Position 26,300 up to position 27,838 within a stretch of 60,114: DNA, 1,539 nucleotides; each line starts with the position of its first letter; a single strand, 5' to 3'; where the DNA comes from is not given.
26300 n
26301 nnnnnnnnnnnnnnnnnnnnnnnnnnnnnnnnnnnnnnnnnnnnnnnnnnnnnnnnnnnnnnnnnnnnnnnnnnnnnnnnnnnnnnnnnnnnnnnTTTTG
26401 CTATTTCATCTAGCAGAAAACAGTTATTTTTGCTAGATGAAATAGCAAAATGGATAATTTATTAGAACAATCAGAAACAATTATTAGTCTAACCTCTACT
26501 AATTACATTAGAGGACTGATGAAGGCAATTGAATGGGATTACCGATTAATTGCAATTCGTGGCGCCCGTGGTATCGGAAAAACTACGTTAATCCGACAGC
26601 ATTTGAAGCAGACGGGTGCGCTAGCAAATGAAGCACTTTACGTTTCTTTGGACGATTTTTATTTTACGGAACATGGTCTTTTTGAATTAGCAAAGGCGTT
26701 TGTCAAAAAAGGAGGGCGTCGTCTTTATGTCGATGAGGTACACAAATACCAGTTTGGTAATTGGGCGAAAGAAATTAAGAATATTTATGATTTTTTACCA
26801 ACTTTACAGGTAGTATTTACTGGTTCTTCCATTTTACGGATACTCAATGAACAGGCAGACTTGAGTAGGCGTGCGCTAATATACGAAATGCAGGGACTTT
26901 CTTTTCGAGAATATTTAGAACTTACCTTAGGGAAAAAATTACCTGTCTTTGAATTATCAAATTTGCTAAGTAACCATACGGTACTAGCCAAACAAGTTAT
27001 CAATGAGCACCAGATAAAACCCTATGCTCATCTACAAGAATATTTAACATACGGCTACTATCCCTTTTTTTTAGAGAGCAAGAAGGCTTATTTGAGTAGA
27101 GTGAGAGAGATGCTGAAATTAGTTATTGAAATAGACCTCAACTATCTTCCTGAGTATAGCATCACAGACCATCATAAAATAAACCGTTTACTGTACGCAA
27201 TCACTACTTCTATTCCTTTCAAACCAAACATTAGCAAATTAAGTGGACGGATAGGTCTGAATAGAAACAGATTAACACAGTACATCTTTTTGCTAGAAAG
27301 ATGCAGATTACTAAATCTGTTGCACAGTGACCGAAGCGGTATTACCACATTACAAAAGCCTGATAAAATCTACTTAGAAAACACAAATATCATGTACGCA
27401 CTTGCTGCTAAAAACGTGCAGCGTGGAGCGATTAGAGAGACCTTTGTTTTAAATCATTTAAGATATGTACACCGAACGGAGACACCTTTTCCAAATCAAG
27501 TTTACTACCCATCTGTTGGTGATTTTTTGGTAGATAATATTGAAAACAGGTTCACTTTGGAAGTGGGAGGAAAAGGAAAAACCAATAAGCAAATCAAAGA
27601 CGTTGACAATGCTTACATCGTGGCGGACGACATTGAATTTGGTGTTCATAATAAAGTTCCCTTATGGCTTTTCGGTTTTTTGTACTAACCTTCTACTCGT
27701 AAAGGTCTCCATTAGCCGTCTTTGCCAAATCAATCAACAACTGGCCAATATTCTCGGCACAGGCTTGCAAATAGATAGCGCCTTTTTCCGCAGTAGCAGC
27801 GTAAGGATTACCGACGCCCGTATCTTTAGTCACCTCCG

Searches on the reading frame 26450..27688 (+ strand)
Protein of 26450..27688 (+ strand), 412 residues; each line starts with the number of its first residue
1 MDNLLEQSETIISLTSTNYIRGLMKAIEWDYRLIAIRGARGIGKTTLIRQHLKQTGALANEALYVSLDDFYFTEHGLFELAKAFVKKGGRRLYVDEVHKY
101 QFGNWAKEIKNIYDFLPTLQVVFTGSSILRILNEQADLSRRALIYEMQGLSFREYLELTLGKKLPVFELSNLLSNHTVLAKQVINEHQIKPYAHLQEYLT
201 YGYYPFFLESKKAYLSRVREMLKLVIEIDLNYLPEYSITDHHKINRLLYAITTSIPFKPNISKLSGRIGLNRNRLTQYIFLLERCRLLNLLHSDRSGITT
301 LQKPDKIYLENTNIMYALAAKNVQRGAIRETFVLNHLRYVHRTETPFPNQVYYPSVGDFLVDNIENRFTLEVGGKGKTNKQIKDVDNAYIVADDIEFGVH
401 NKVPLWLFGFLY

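Call 50: search_protein_families(library=pfam, proteins=[window:26450-27688:+])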
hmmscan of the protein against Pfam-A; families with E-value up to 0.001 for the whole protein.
window:26450-27688:+ (412 aa): 3 families
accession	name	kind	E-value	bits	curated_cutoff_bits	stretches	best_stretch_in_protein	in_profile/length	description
PF13173.12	AAA_14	-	5.1e-24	85.2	27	1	32-156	3-129/129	AAA domain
PF13635.12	DUF4143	-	8.9e-07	29.2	28.1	1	238-355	10-135/160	Domain of unknown function (DUF4143)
PF13401.12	AAA_22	-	0.00026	21.8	27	0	32-57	6-31/130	AAA domain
